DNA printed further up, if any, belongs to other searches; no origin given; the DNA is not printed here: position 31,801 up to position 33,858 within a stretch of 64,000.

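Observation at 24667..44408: Atypical MSH/T2SS-like type IV filament locus (~19.7 kb, 17 genes) sitting in the conserved mla | kdsD-lpt-rpoN junction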

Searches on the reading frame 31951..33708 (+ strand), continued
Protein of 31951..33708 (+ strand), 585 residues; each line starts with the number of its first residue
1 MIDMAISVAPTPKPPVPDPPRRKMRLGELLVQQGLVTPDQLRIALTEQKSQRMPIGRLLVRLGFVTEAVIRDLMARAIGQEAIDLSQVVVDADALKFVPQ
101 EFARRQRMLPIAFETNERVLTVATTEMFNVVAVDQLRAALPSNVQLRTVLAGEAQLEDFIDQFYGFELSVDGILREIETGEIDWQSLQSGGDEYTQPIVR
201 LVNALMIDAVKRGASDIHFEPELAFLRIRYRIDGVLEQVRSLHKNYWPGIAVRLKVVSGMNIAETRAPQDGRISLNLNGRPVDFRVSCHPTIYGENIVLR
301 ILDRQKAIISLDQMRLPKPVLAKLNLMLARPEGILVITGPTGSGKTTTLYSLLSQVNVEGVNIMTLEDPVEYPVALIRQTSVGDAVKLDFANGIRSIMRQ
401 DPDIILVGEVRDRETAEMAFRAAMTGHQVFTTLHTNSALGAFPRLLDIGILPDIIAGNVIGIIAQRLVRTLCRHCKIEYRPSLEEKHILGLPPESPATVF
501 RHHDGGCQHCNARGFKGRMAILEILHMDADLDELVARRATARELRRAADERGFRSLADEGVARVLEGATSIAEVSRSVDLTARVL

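Call 50: search_solved_structures(query=window:31951-33708:+, max_evalue=1e-30, show_alignments=0)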
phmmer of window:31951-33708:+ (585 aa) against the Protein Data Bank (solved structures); distinct sequences matched with E-value up to 1e-30: 17.
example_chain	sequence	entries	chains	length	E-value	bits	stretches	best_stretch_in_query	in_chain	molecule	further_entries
3jc8_Ba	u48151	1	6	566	1.8e-120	406.3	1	25-575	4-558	Type IV-A pilus assembly ATPase PilB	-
6f8l_G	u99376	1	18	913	4.3e-117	395.2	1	20-582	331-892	Type IV pilus assembly protein PilF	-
5zfr_A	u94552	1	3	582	4.1e-116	391.9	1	19-576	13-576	Type IV pilus biogenesis ATPase PilB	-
6olj_C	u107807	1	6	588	4.2e-113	382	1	23-576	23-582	Type IV pilus biogenesis ATPase PilB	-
5tsg_B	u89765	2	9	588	5.6e-113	381.6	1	23-576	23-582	Type IV pilus biogenesis ATPase PilB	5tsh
4pht_A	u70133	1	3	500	2.7e-104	352.9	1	92-576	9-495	General secretory pathway protein E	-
1p9r_A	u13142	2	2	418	1.6e-99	337.2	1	193-577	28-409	General secretion pathway protein E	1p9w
4ksr_A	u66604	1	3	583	4e-99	335.9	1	193-577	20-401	Type II secretion system protein E, Hemolysin-coregulated protein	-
4kss_A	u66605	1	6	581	4.1e-99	335.8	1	193-577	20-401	Type II secretion system protein E, hemolysin-coregulated protein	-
6ejf_A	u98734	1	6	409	1.6e-89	304.2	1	202-582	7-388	Type IV pilus assembly protein PilF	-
5oiu_A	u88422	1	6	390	3.2e-89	303.2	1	201-575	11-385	Type IV pilus assembly protein PilF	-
5it5_F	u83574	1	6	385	3.7e-89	303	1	202-575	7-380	ATP binding motif-containing protein PilF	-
8dze_A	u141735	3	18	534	1.3e-35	126.2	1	183-537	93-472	BfpD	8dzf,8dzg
2ewv_A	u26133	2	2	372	1.9e-33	119.1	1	205-468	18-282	twitching motility protein PilT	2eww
2gsz_A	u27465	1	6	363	2.4e-33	118.8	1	205-468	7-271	twitching motility protein PilT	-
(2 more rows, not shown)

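Call 52: search_dna_similar(query=L091:253-1965:+, collection=plasmids, mode=protein, max_rows=40, rows=best)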
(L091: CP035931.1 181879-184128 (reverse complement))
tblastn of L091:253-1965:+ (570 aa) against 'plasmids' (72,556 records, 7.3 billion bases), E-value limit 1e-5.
The search stops at 5000 records and this limit was reached: more records match than are counted here, and every count below describes the 5000 best-scoring records only.
Records with a match: at least 5000; places in all: 7742; records where one place covers at least 80% of the query: 48.
Best place of each record, by identity: >=99% 4; <60% 4996.
By first word of the organism name: Escherichia 2251; Salmonella 527; Klebsiella 332; Pseudomonas 278; Acinetobacter 162; Vibrio 146; Shigella 144; Ralstonia 122; Serratia 102; Burkholderia 89; and 188 more.
By predicted mobility (MOB-suite, as given by PLSDB): conjugative 3195; non-mobilizable 1136; mobilizable 669.
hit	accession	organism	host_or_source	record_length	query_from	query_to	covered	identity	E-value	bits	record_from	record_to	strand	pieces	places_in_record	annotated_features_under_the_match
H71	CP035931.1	Acinetobacter baumannii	Homo sapiens,blood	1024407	1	570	100%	100.0%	0e+0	1125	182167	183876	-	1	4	pilB: type IV-A pilus assembly ATPase PilB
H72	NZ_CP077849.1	Acinetobacter baumannii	Homo sapiens,Rectal swab_P28_BU14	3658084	1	570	100%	100.0%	0e+0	1125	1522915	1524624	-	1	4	none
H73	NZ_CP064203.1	Acinetobacter baumannii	Homo sapiens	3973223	1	570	100%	99.5%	0e+0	1119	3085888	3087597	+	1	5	none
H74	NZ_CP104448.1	Acinetobacter baumannii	Homo sapiens,sputum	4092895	1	570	100%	99.3%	0e+0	1120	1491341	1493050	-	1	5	none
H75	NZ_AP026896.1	Aeromonas caviae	Microbe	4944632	6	569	99%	54.6%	6e-115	642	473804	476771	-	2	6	none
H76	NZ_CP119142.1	Neisseria gonorrhoeae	Homo sapiens,whole organism,synovial ...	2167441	12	570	98%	50.4%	2e-166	531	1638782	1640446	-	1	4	none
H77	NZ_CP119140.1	Neisseria gonorrhoeae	Homo sapiens,whole organism,blood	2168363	12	570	98%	50.4%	2e-166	531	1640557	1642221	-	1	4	none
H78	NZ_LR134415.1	Legionella adelaidensis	environmental,Cooling tower water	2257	170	568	70%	58.8%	1e-175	521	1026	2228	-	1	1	record has no annotation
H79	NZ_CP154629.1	Acetoanaerobium noterae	cell culture,Sludge of a digestion ...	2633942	17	568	97%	37.5%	4e-112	374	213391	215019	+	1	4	none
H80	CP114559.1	Candidatus Manganitrophus sp.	activated carbon metagenome,metagenomic ...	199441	46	568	92%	39.1%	4e-111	372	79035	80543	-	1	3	ATPase, T2SS/T4P/T4SS family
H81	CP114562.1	Candidatus Manganitrophus sp.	activated carbon metagenome,metagenomic ...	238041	46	568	92%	39.1%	4e-111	372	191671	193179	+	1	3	ATPase, T2SS/T4P/T4SS family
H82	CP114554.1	Candidatus Manganitrophus sp.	activated carbon metagenome,metagenomic ...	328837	46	568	92%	39.1%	4e-111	372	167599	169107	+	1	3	ATPase, T2SS/T4P/T4SS family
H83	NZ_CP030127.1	Indioceanicola profundi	sediment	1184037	20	568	96%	36.9%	4e-103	348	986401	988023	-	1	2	none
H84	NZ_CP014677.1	Kozakia baliensis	palm brown sugar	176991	44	567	92%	37.5%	3e-105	355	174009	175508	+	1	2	ATPase, T2SS/T4P/T4SS family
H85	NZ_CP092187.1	Deinococcus sp. KNUC1210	Setaria viridis,cell ...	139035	46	569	92%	37.3%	5e-100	340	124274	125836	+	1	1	ATPase, T2SS/T4P/T4SS family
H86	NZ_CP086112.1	Skermanella rosea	single cell,hydrocarbon-contaminated ...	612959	57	570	90%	37.8%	2e-104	353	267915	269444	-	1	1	ATPase, T2SS/T4P/T4SS family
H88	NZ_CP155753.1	Sphingomonas parapaucimobilis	Chinese cabbage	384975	167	568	71%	47.7%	2e-107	361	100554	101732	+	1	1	gspE: type II secretion system ATPase GspE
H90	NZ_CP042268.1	Pseudomonas aeruginosa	Homo sapiens,sputum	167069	173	570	70%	47.6%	2e-107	361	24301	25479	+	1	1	xcpR: GspE family T2SS ATPase variant XcpR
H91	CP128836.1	Rossellomorea sp. AcN35-11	-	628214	62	564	88%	37.5%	8e-86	404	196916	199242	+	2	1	GspE/PulE family protein | PilT/PilU family type 4a pilus ATPase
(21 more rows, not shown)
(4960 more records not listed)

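Call 53: get_annotated_region(hit=H76, flank=300)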
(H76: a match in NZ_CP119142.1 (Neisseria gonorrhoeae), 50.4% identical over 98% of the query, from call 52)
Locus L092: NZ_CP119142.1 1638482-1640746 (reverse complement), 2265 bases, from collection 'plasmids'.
description: Neisseria gonorrhoeae strain 2022NG-0032 plasmid p2022NG-0032_1, complete sequence
organism: Neisseria gonorrhoeae (NCBI taxid 485)
taxonomy: Bacteria; Pseudomonadota; Betaproteobacteria; Neisseriales; Neisseriaceae; Neisseria; Neisseria gonorrhoeae
host: -; source: Homo sapiens,whole organism,synovial fluid; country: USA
typing (MOB-suite, as given by PLSDB): non-mobilizable
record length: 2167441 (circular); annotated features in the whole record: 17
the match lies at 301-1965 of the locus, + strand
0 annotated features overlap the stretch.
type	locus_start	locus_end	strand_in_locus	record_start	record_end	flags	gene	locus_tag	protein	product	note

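Call 54: get_annotated_region(hit=H90, flank=900)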
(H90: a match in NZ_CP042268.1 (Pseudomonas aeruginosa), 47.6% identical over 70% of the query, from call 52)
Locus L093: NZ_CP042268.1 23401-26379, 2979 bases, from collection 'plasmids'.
description: Pseudomonas aeruginosa strain HOU1 plasmid pHOU1-1, complete sequence
organism: Pseudomonas aeruginosa (NCBI taxid 287)
taxonomy: Bacteria; Pseudomonadota; Gammaproteobacteria; Pseudomonadales; Pseudomonadaceae; Pseudomonas; Pseudomonas aeruginosa
host: -; source: Homo sapiens,sputum; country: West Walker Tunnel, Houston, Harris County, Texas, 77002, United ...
typing (MOB-suite, as given by PLSDB): non-mobilizable
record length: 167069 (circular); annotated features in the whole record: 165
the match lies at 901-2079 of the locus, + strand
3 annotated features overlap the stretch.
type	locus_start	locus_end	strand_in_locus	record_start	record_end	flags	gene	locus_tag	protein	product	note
CDS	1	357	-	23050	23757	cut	xcpP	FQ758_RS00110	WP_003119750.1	type II secretion system protein N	-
CDS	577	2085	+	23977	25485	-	xcpR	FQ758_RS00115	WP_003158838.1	GspE family T2SS ATPase variant XcpR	-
CDS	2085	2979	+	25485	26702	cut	xcpS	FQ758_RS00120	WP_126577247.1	GspF family T2SS innner membrane protein variant XcpS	-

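Call 55: get_annotated_region(hit=H88, flank=900)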
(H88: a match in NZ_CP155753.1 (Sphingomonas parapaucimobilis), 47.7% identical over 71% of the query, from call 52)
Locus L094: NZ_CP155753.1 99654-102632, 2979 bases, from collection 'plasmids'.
description: Sphingomonas parapaucimobilis strain YK209 plasmid unnamed5, complete sequence
organism: Sphingomonas parapaucimobilis (NCBI taxid 28213)
taxonomy: Bacteria; Pseudomonadota; Alphaproteobacteria; Sphingomonadales; Sphingomonadaceae; Sphingomonas; Sphingomonas parapaucimobilis
host: -; source: Chinese cabbage; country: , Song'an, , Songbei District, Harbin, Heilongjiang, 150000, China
typing (MOB-suite, as given by PLSDB): non-mobilizable
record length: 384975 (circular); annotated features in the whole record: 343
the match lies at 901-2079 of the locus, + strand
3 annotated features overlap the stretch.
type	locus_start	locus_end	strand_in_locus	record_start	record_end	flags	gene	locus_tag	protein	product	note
CDS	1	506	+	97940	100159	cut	gspD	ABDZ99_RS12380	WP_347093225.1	type II secretion system secretin GspD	GO:0015628 - protein secretion by the type II secretion system [Evidence IEA]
CDS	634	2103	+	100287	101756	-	gspE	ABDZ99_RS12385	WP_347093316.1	type II secretion system ATPase GspE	GO:0015628 - protein secretion by the type II secretion system [Evidence IEA]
CDS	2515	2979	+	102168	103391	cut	gspF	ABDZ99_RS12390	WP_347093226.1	type II secretion system inner membrane protein GspF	GO:0015628 - protein secretion by the type II secretion system [Evidence IEA]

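Call 56: get_annotated_region(hit=H85, flank=600)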
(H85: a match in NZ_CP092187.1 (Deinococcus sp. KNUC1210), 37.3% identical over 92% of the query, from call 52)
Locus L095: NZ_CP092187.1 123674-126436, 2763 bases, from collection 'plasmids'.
description: Deinococcus sp. KNUC1210 plasmid unnamed1, complete sequence
organism: Deinococcus sp. KNUC1210 (NCBI taxid 2917691)
taxonomy: Bacteria; Deinococcota; Deinococci; Deinococcales; Deinococcaceae; Deinococcus; Deinococcus sp. KNUC1210
host: -; source: Setaria viridis,cell culture,rhizospheric soil; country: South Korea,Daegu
typing (MOB-suite, as given by PLSDB): non-mobilizable
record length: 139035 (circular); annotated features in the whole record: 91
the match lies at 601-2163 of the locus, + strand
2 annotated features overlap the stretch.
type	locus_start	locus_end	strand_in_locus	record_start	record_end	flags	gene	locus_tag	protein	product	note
CDS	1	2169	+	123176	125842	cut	-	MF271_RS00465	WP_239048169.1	ATPase, T2SS/T4P/T4SS family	-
CDS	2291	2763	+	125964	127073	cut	-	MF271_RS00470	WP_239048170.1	metallophosphoesterase family protein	-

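Call 57: get_annotated_region(hit=H80, flank=8000)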
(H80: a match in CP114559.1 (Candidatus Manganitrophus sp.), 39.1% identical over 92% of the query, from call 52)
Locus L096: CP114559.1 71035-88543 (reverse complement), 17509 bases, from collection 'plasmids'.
description: MAG: Candidatus Manganitrophus sp. isolate GAC2 plasmid unnamed4, complete sequence
organism: Candidatus Manganitrophus sp. (NCBI taxid 2927580)
taxonomy: Bacteria; Nitrospirota; Nitrospiria; Candidatus Troglogloeales; Candidatus Manganitrophaceae; Candidatus Manganitrophus; Candidatus Manganitrophus sp.
host: -; source: activated carbon metagenome,metagenomic assembly,Carbon granules from GAC filter; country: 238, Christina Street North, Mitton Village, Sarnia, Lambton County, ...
typing (MOB-suite, as given by PLSDB): non-mobilizable
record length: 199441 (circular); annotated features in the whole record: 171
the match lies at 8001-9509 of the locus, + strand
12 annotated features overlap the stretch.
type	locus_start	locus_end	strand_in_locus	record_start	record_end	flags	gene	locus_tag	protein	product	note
CDS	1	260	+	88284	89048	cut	-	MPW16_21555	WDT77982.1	ABC transporter permease subunit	-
CDS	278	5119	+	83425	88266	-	-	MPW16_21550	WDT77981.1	hypothetical protein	-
CDS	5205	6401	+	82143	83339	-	-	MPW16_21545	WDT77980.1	prepilin-type N-terminal cleavage/methylation domain-containing protein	-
CDS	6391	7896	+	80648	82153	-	-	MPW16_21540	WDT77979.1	prepilin-type N-terminal cleavage/methylation domain-containing protein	-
CDS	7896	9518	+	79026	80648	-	-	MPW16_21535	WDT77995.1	ATPase, T2SS/T4P/T4SS family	-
CDS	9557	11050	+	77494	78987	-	-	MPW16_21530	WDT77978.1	GspE/PulE family protein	-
CDS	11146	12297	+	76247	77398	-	-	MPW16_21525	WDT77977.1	type II secretion system F family protein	-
CDS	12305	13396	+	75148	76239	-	-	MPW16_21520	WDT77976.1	type IV pilus twitching motility protein PilT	-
CDS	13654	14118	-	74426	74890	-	-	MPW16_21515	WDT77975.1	ferritin-like domain-containing protein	-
CDS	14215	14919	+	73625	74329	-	-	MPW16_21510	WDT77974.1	transposase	-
CDS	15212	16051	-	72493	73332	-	-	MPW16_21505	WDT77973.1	replication-relaxation family protein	-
CDS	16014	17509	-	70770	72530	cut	-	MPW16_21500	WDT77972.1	CHC2 zinc finger domain-containing protein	-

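Call 58: get_annotated_region(hit=H86, flank=8000)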
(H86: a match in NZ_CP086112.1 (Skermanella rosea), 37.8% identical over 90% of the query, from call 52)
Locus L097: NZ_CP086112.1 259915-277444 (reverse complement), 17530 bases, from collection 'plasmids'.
description: Skermanella rosea strain KEMB 2255-458 plasmid pSR-1, complete sequence
organism: Skermanella rosea (NCBI taxid 1817965)
taxonomy: Bacteria; Pseudomonadota; Alphaproteobacteria; Rhodospirillales; Azospirillaceae; Skermanella; Skermanella rosea
host: -; source: single cell,hydrocarbon-contaminated desert sand; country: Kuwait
typing (MOB-suite, as given by PLSDB): mobilizable; relaxase MOBP
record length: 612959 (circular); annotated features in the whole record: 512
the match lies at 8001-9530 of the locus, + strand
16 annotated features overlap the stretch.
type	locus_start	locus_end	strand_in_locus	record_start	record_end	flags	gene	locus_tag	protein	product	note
CDS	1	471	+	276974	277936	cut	-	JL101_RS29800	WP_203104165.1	tyrosine-type recombinase/integrase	GO:0015074 - DNA integration [Evidence IEA]; GO:0006310 - DNA recombination [Evidence IEA]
CDS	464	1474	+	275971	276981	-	-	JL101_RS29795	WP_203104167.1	tyrosine-type recombinase/integrase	GO:0015074 - DNA integration [Evidence IEA]; GO:0006310 - DNA recombination [Evidence IEA]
CDS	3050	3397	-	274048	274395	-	tnpB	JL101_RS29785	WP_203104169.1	IS66 family insertion sequence element accessory protein TnpB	-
CDS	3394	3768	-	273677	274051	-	-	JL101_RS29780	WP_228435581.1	transposase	GO:0006313 - DNA transposition [Evidence IEA]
CDS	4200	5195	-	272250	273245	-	-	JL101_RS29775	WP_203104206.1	hypothetical protein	-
CDS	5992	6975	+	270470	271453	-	-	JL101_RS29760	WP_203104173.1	type II secretion system protein GspK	-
CDS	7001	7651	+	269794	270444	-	-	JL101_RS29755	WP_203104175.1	A24 family peptidase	-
CDS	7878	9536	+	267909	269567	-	-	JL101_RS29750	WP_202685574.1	ATPase, T2SS/T4P/T4SS family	-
CDS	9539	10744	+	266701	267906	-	-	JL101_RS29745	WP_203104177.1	type II secretion system F family protein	-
CDS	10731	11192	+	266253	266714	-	-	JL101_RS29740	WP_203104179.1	GspH/FimT family pseudopilin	GO:0015628 - protein secretion by the type II secretion system [Evidence IEA]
CDS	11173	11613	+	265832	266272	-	-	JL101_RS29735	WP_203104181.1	prepilin-type N-terminal cleavage/methylation domain-containing protein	-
CDS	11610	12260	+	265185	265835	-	-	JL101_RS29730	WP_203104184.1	prepilin-type N-terminal cleavage/methylation domain-containing protein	-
CDS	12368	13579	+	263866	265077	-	-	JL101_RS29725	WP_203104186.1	PilN domain-containing protein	-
CDS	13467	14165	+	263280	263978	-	gspM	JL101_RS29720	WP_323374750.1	type II secretion system protein GspM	-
CDS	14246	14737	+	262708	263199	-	-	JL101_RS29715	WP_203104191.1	hypothetical protein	-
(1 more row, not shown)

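Call 59: get_annotated_region(hit=H91, flank=600)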
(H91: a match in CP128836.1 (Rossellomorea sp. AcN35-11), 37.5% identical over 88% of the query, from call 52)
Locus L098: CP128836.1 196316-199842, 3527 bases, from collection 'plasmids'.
description: Rossellomorea sp. AcN35-11 plasmid unnamed, complete sequence
organism: Rossellomorea sp. AcN35-11 (NCBI taxid 3055076)
taxonomy: Bacteria; Bacillota; Bacilli; Bacillales; Bacillaceae; Rossellomorea; Rossellomorea sp. AcN35-11
host: -; source: -; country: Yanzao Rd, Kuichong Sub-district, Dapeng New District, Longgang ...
typing (MOB-suite, as given by PLSDB): non-mobilizable
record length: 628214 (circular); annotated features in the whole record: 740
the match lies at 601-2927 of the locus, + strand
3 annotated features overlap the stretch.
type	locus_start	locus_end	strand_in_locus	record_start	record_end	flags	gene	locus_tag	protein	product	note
CDS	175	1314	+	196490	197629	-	-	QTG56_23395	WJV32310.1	PilT/PilU family type 4a pilus ATPase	-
CDS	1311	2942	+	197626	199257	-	-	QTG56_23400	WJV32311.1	GspE/PulE family protein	-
CDS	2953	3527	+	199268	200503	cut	-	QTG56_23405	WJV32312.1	type II secretion system F family protein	-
